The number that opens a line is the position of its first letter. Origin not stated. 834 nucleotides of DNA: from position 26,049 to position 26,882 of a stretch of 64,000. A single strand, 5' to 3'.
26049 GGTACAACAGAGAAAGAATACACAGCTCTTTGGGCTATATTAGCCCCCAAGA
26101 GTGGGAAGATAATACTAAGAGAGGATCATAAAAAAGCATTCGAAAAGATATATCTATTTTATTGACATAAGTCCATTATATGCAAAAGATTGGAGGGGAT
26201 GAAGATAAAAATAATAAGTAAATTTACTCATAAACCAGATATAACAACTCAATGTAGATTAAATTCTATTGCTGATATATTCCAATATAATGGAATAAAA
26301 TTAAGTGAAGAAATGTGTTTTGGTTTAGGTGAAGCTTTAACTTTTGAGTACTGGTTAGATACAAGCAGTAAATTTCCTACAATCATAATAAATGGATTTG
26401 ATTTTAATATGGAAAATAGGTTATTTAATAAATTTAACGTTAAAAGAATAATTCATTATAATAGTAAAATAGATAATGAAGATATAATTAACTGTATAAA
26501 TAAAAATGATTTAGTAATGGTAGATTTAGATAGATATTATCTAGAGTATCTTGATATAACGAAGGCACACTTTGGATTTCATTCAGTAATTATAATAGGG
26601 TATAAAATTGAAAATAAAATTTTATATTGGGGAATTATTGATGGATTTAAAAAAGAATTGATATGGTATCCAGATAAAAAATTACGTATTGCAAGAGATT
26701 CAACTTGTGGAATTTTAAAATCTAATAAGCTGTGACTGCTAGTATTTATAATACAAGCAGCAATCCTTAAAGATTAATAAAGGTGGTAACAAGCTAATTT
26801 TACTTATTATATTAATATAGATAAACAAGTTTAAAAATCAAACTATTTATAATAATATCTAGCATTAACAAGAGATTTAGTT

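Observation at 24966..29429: Reconstructable peptide-led biosynthetic operon: small peptide + BtrH-like enzyme + AMP ligase + MFS + TPR regulator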

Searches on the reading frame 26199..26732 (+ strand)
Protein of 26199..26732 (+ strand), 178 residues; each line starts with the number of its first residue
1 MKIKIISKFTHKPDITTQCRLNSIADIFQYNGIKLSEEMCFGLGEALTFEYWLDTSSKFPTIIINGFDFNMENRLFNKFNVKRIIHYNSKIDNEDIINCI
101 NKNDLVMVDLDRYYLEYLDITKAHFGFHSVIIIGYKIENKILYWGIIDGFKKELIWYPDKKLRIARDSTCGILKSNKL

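Call 8: search_protein_families(library=pfam, proteins=[window:26199-26732:+], max_evalue=0.1)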
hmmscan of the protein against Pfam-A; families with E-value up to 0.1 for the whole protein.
window:26199-26732:+ (178 aa): 2 families
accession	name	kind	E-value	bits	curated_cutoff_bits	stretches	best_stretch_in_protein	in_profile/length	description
PF14399.12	BtrH_N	-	2.5e-22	80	29.7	1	19-139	2-126/134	Butirosin biosynthesis protein H, N-terminal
PF13529.12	Peptidase_C39_2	-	0.082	13.9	24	0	19-142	16-137/143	Peptidase_C39 like family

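Call 9: search_protein_families(library=ncbifam, proteins=[window:26199-26732:+], max_evalue=0.1)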
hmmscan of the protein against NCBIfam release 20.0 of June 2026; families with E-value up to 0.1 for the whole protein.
window:26199-26732:+ (178 aa): 1 family
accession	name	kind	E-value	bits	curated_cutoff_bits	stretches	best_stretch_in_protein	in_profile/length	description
NF053550.1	DarH_acyl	equivalog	2.1e-09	37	300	1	15-139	6-134/325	BtrH-related acyltransferase DarH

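Call 10: find_related_loci(query=window:26199-26732:+, collection=genome_contigs, flank=8000)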
Query window:26199-26732:+ (178 aa) in genome_contigs; peptide patterns used: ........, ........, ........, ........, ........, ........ (x = any residue, [..] = any of these).
187 stretches matched a pattern, but none encodes a relative of the query by tblastn (E <= 1e-3).

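Call 11: find_homologous_proteins(query=window:26199-26732:+, max_evalue=0.001)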
Query window:26199-26732:+ (178 aa): 2 proteins with E <= 0.001 among 68 candidates.
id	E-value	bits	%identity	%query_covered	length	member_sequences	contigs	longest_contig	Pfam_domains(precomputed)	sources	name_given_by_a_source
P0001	1.1e-115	402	100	100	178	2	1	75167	PF14399.13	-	-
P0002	4.6e-67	243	78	78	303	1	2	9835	PF14399.13,PF16169.11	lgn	-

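Call 12: find_encoding_contigs(protein=P0002, flank=10000, max_places=10)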
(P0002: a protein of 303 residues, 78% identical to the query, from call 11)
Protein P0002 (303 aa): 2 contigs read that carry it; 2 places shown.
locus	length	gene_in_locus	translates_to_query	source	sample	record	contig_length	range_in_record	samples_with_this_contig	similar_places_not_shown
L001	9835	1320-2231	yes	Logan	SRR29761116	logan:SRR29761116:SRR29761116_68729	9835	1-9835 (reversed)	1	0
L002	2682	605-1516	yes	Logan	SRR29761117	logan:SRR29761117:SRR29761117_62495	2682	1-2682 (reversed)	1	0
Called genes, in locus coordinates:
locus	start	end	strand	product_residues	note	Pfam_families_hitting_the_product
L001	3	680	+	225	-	?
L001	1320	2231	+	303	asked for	PF14399:BtrH_N, PF16169:DUF4872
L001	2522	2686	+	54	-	-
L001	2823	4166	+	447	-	PF13353:Fer4_12, PF04055:Radical_SAM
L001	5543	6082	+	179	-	PF03050:DDE_Tnp_IS66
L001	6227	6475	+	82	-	-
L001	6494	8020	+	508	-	PF00501:AMP-binding, PF13193:AMP-binding_C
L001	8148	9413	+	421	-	PF05977:MFS_3, PF07690:MFS_1, PF13347:MFS_2 (faint)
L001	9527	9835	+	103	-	?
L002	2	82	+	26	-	?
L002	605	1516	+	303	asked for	PF14399:BtrH_N, PF16169:DUF4872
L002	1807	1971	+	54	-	-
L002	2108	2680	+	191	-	?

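Call 16: search_protein_families(library=ncbifam, proteins=[L001:2814-4163:+, L001:6227-6472:+, L001:6494-8017:+, L001:8148-9410:+, P0002, L001:138-677:+], max_evalue=0.01)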
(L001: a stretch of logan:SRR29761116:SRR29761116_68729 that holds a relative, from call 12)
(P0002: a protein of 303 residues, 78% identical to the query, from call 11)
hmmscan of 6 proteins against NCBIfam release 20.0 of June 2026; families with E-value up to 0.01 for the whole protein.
L001:2814-4163:+ (450 aa): 58 families (the best 25 are shown)
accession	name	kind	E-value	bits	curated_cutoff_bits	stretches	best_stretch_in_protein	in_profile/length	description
NF047865.1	rSAM_PapB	equivalog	1.3e-51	175.9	340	1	76-403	4-317/330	PapB family radical SAM/SPASM ranthipeptide maturase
TIGR03974.1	rSAM_six_Cys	equivalog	3.1e-47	161.5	425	1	70-434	92-445/451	thioether cross-link-forming SCIFF peptide maturase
TIGR04064.1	rSAM_nif11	equivalog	6.6e-42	143.8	518.7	1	7-403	4-401/459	nif11-like peptide radical SAM maturase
NF040492.1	not_ScfB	exception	1.5e-40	139.4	855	1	59-435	79-445/450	ScfB-related radical SAM/SPASM orphan maturase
TIGR04068.1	rSAM_ocin_clost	equivalog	3.2e-38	131.8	500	1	7-403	2-421/462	Cys-rich peptide radical SAM maturase CcpM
TIGR03906.1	quino_hemo_SAM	equivalog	2.9e-33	115.2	453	1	66-402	85-414/467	quinohemoprotein amine dehydrogenase maturation protein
TIGR03942.1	sulfatase_rSAM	equivalog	1.8e-26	93.1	349.45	1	81-403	7-325/363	anaerobic sulfatase maturase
NF038107.1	rSAM_NF038107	equivalog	3.8e-26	91.9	600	1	77-429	87-426/444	Cys-every-fifth radical SAM/SPASM peptide maturase CefB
TIGR03978.1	rSAM_paired_1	equivalog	6.5e-25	87.8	370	1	77-439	84-452/466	His-Xaa-Ser system radical SAM maturase HxsB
NF041298.1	rSAM_mat_DynA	equivalog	2.5e-24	85.9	450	1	83-408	9-327/356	dynobactin maturation radical SAM/SPASM protein DynA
NF038170.1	lachnocin_rSAM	equivalog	2.6e-24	85.9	550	1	70-399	71-392/440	lachnocin radical SAM maturase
TIGR04280.1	geopep_mat_rSAM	hypoth_equivalog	1.1e-22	80.6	400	1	72-222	81-228/428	geopeptide radical SAM maturase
TIGR04334.1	rSAM_Clo7bot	equivalog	9.8e-22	77.2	600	1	75-403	90-406/440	radical SAM/SPASM domain Clo7bot peptide maturase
TIGR04083.1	rSAM_pep_methan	hypoth_equivalog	8.4e-21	74.3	300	1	79-436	4-341/376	TIGR04083 family peptide-modifying radical SAM enzyme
NF041300.1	rSAM_mat_DarW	exception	1.3e-20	73.6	650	1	75-440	39-400/415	radical SAM/SPASM peptide maturase DarW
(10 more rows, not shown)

L001:6227-6472:+ (82 aa): 17 families
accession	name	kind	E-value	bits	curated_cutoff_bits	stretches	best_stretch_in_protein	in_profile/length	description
NF002148.0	PRK00982.1-2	subfamily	3.2e-14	52.5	71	1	4-73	6-76/79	acyl carrier protein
TIGR00517.1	acyl_carrier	equivalog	1.2e-13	50.7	70.45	1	4-73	5-75/77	acyl carrier protein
NF002150.0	PRK00982.1-4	subfamily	7.9e-13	48.5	66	1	9-73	13-77/80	acyl carrier protein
NF002147.0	PRK00982.1-1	equivalog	1.6e-11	43.8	84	1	4-75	9-81/83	acyl carrier protein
NF002151.0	PRK00982.1-5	equivalog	4.6e-10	39.5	92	1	9-74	10-76/78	acyl carrier protein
NF040636.1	AcpM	exception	1.4e-09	37.9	146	1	4-77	7-81/93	meromycolate extension acyl carrier protein AcpM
NF002149.0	PRK00982.1-3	equivalog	1.2e-08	34.7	106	1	8-73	9-75/78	acyl carrier protein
NF009104.0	PRK12449.1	equivalog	3.8e-08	33.2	70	1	16-72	20-76/80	acyl carrier protein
NF003757.0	PRK05350.1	equivalog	7.5e-08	32.4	65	1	15-73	20-78/83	acyl carrier protein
NF006031.0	PRK08172.1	equivalog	8e-07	29.6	76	1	10-73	13-76/82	acyl carrier protein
NF058660.1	cispen_ACP_AmcB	equivalog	1e-06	28.8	80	1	16-74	15-78/80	cispentacin biosynthesis acyl carrier protein AmcB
NF003464.0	PRK05087.1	equivalog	7.1e-05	22.8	68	1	4-73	4-76/78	D-alanine--poly(phosphoribitol) ligase subunit DltC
TIGR01688.1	dltC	equivalog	0.00048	20.2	52.35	1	18-57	18-55/73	D-alanine--poly(phosphoribitol) ligase subunit 2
NF005798.0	PRK07639.1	equivalog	0.0015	18.9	100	1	20-73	25-80/91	petrobactin biosynthesis protein AsbD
NF005480.0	PRK07081.1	equivalog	0.0015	18.4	72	1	7-62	5-67/83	acyl carrier protein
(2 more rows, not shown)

L001:6494-8017:+ (508 aa): 110 families (the best 25 are shown)
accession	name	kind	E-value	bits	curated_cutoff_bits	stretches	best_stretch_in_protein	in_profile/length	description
NF004837.0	PRK06187.1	subfamily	2.9e-136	454.8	476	1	1-503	8-522/531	long-chain-fatty-acid--CoA ligase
NF005307.0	PRK06839.1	equivalog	8.5e-108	361.1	748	1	14-503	15-493/496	o-succinylbenzoate--CoA ligase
NF005702.0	PRK07514.1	subfamily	6.1e-107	358.1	558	1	5-504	7-501/506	malonyl-CoA synthase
NF006182.0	PRK08316.1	subfamily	1.2e-102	344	663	1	3-504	13-518/523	fatty acyl-CoA synthetase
NF002966.0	PRK03640.1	equivalog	3.1e-102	342.7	556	1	7-501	8-478/483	o-succinylbenzoate--CoA ligase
NF004114.0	PRK05605.1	equivalog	2.1e-99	333.4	766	2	152-499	215-565/575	long-chain-fatty-acid--CoA ligase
NF052269.1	Staph_lig_FadD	equivalog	5.8e-95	318.5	650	1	13-502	12-492/499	long-chain-fatty-acid--CoA ligase FadD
NF009233.0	PRK12583.1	subfamily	3.7e-93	312.8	832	2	158-501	201-548/558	fatty acid CoA ligase family protein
NF006181.0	PRK08314.1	subfamily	6.1e-92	308.7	705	2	155-501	201-552/563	long-chain-fatty-acid--CoA ligase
NF005463.0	PRK07059.1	subfamily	2.4e-90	303.5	869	2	134-499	180-552/557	long-chain-fatty-acid--CoA ligase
NF005801.1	PRK07656.1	equivalog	1.7e-88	297.4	657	1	3-499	3-499/500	FadD3 family acyl-CoA ligase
NF004229.0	PRK05677.1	subfamily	3.4e-87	293.2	879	2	118-499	165-551/563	long-chain-fatty-acid--CoA ligase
NF006523.0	PRK08974.1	equivalog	2.6e-86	290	884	2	118-500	164-550/561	long-chain-fatty-acid--CoA ligase FadD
NF004758.0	PRK06087.1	equivalog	4.7e-85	286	736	1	9-500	32-532/548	medium-chain fatty-acid--CoA ligase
TIGR01923.1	menE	equivalog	1.2e-83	281.4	330.15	1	28-499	1-442/442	o-succinylbenzoate--CoA ligase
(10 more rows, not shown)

L001:8148-9410:+ (421 aa): 10 families
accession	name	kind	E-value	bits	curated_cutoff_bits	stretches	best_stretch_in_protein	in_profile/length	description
TIGR00900.1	2A0121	subfamily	1.6e-65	221.9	319.6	1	11-385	1-361/364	H+ Antiporter protein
NF000245.1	macrolide_MefA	exception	1.2e-26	93.7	675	1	9-392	9-378/405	macrolide efflux MFS transporter Mef(A)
NF000051.1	macrolide_MefB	exception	1.1e-24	87.2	800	1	8-388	8-373/409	macrolide efflux MFS transporter Mef(B)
NF007792.0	PRK10489.1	equivalog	2.7e-23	82.7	324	1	2-406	9-394/419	enterobactin transporter EntS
NF000246.1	macrolide_MefC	exception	2.8e-21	76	870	1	9-412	8-398/407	macrolide efflux MFS transporter Mef(C)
NF000154.1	macrolide_MefEN2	exception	9.5e-15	54.8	800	1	15-402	12-383/401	macrolide efflux MFS transporter Mef(En2)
NF012178.0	tet_MFS_V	exception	1.6e-14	53.9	640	1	7-386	6-373/409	tetracycline efflux MFS transporter Tet(V)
NF006386.0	PRK08633.1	equivalog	1.7e-12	45.9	1221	1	28-401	33-397/1147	acyl-[ACP]--phospholipid O-acyltransferase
NF052575.1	MFS_efflux_Tap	equivalog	8.5e-10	38.2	625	1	9-390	4-374/401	multidrug efflux MFS transporter Tap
TIGR00880.1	2_A_01_02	superfamily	1.7e-08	34.7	131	1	57-189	11-137/141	multidrug resistance protein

P0002 (303 aa): 1 family
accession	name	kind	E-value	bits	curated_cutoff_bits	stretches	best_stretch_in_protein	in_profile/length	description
NF053550.1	DarH_acyl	equivalog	7.6e-18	64.7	300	1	1-298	30-324/325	BtrH-related acyltransferase DarH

L001:138-677:+ (180 aa): 3 families
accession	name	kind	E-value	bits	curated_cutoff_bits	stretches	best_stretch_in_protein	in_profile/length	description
NF010684.1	PRK14084.1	equivalog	6.9e-08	32.5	375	1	71-179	140-249/254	response regulator transcription factor LytR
NF008677.0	PRK11697.1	equivalog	4.6e-06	26.2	246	1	71-175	126-228/238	two-component system response regulator BtsR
NF046049.1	quorum_RR_AgrA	equivalog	6.1e-05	22.7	400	1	80-165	142-226/238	quorum-sensing response regulator AgrA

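Call 17: search_protein_families(library=pfam, proteins=[L001:2814-4163:+, L001:6227-6472:+, L001:6494-8017:+, P0002, L001:138-677:+], max_evalue=0.01)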
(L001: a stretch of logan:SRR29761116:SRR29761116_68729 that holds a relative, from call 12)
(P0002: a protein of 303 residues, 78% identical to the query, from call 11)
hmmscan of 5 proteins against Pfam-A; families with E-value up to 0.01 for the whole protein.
L001:2814-4163:+ (450 aa): 3 families
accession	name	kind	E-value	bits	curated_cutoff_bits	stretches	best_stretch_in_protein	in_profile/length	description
PF04055.27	Radical_SAM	-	3.8e-14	53.6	29.5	1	80-228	2-140/166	Radical SAM superfamily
PF13353.11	Fer4_12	-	4.7e-09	37.1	22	1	79-211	9-134/137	4Fe-4S single cluster domain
PF13186.11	SPASM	-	0.00034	21.3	21.5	1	331-393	1-67/67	Iron-sulfur cluster-binding domain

L001:6227-6472:+ (82 aa): 1 family
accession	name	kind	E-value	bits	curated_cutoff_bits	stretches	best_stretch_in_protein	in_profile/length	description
PF00550.31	PP-binding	-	2.6e-05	24.8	20.8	1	6-71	2-67/67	Phosphopantetheine attachment site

L001:6494-8017:+ (508 aa): 2 families
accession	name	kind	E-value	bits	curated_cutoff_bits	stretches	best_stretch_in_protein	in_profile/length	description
PF00501.34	AMP-binding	-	2.4e-85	287.1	29.9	1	8-368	2-384/384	AMP-binding enzyme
PF13193.12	AMP-binding_C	-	9.1e-15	55.8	24.5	1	418-489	1-72/76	AMP-binding enzyme C-terminal domain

P0002 (303 aa): 2 families
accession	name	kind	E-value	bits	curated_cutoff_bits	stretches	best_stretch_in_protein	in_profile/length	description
PF14399.12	BtrH_N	-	1.7e-17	64.3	29.7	1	1-100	22-125/134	Butirosin biosynthesis protein H, N-terminal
PF16169.10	DUF4872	-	9.1e-13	48.8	28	1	123-297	2-172/173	Domain of unknown function (DUF4872)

L001:138-677:+ (180 aa): 1 family
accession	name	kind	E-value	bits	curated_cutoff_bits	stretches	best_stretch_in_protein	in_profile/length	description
PF04397.21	LytTR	-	5.1e-18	65.5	22.6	1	89-180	3-95/98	LytTr DNA-binding domain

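Call 26: find_homologous_proteins(query=L001:2814-4163:+, max_evalue=1e-20)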
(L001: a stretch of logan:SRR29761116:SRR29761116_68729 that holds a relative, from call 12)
Query L001:2814-4163:+ (450 aa): 329 proteins with E <= 1e-20 among 5796 candidates; the best 120 are listed.
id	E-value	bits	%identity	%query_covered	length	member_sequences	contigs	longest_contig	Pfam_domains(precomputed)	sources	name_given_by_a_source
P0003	1.4e-228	777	77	98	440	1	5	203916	PF13186.12,PF04055.28,PF13353.12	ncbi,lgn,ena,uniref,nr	ncbi:radical SAM/SPASM domain-containing protein [Sporanaerobacter acetigenes]|uniref:Radical SAM co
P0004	6.5e-110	386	42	98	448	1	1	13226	PF13186.12,PF04055.28,PF13353.12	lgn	-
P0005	2.7e-104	368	40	93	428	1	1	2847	PF13186.12,PF04055.28,PF13353.12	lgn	-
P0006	1.5e-102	362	45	83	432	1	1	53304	PF04055.28,PF13353.12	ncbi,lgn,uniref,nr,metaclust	ncbi:radical SAM/SPASM domain-containing protein [Clostridium akagii]|uniref:radical SAM/SPASM domai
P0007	1.1e-98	349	41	98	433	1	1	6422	PF13186.12,PF04055.28,PF13353.12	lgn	-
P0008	1.5e-93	332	39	98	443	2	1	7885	PF13186.12,PF04055.28,PF13353.12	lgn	-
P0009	4.9e-93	331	37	99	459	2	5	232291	PF04055.28,PF13353.12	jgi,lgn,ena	-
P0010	7.9e-93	330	39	98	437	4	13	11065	PF13186.12,PF04055.28,PF13353.12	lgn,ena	-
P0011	2.2e-92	329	37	100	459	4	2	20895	PF04055.28,PF13353.12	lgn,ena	-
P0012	1.0e-90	323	40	96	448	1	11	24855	PF04055.28,PF13353.12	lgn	-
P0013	1.6e-89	319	35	97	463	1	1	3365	PF04055.28,PF13353.12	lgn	-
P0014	2.6e-88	315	39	97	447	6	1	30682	PF04055.28,PF13353.12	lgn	-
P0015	2.0e-87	312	40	95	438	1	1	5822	PF04055.28,PF13353.12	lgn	-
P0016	1.1e-86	310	38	98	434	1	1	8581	PF04055.28,PF13353.12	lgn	-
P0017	4.0e-86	308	38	96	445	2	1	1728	PF04055.28,PF13353.12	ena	-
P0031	1.4e-78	283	35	96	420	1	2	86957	PF04055.28,PF13353.12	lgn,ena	-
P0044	5.8e-75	271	37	84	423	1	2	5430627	PF04055.28,PF13353.12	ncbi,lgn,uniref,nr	ncbi:thioether cross-link-forming SCIFF peptide maturase [Anaerocolumna cellulosilytica]|uniref:Thio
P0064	4.0e-56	209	31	97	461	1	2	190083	PF04055.28,PF13353.12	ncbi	-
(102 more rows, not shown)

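Call 27: find_encoding_contigs(protein=P0003, flank=10000, max_places=4)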
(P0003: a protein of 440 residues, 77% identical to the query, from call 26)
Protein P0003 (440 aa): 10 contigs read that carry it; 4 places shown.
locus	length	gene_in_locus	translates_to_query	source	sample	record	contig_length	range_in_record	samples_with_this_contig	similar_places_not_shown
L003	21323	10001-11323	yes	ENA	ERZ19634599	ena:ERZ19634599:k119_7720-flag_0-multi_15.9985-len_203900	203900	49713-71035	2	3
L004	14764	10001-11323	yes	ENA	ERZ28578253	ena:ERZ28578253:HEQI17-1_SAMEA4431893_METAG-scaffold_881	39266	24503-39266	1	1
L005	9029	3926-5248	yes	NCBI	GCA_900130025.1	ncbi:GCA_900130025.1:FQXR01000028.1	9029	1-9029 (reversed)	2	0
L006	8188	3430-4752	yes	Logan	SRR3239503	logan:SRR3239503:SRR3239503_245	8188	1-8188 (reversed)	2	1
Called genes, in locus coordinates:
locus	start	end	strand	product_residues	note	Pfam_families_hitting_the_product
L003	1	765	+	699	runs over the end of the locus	PF10145:PhageMin_Tail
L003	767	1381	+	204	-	-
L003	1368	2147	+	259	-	-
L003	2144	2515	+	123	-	-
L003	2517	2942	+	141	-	-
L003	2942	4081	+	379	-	PF04865:Baseplate_J, PF26078:Baseplate_J_M (weak), PF26079:Baseplate_J_C (faint)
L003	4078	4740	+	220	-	PF09684:Tail_P2_I (weak)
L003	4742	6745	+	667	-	PF12571:Phage_tail_fib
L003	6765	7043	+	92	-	-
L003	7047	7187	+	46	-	-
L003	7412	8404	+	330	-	PF02899:Phage_int_SAM_1, PF13495:Phage_int_SAM_4, PF00589:Phage_integrase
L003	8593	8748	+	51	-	-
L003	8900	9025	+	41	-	-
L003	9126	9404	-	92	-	PF13358:DDE_3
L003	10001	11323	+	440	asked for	PF13186:SPASM (faint), PF04055:Radical_SAM, PF13353:Fer4_12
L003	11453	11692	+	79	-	PF00550:PP-binding (weak)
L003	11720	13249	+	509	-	PF00501:AMP-binding, PF13193:AMP-binding_C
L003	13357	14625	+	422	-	PF05977:MFS_3, PF07690:MFS_1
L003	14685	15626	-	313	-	PF12844:HTH_19, PF01381:HTH_3 (weak)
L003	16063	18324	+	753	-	PF01547:SBP_bac_1, PF13416:SBP_bac_8 (faint)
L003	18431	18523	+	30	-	-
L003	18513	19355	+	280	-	PF00528:BPD_transp_1 (weak)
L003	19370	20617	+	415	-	PF00528:BPD_transp_1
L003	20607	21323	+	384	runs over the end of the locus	PF12704:MacB_PCD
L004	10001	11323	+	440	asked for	PF13186:SPASM (faint), PF04055:Radical_SAM, PF13353:Fer4_12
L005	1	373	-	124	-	PF13560:HTH_31 (weak), PF01381:HTH_3, PF12844:HTH_19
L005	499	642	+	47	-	-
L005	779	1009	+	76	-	-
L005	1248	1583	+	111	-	PF13683:rve_3, PF13333:rve_2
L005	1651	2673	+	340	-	PF14399:BtrH_N, PF16169:DUF4872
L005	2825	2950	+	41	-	-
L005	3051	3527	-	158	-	PF13358:DDE_3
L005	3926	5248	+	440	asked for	PF13186:SPASM (faint), PF04055:Radical_SAM, PF13353:Fer4_12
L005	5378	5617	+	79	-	PF00550:PP-binding (weak)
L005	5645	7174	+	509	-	PF00501:AMP-binding, PF13193:AMP-binding_C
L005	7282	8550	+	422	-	PF05977:MFS_3, PF07690:MFS_1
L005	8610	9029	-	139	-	?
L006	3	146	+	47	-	?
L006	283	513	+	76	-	-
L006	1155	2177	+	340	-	PF14399:BtrH_N, PF16169:DUF4872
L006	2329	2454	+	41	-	-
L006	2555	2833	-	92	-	PF13358:DDE_3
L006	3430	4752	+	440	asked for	PF13186:SPASM (faint), PF04055:Radical_SAM, PF13353:Fer4_12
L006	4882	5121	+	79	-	PF00550:PP-binding (weak)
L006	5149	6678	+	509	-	PF00501:AMP-binding, PF13193:AMP-binding_C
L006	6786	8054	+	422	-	PF05977:MFS_3, PF07690:MFS_1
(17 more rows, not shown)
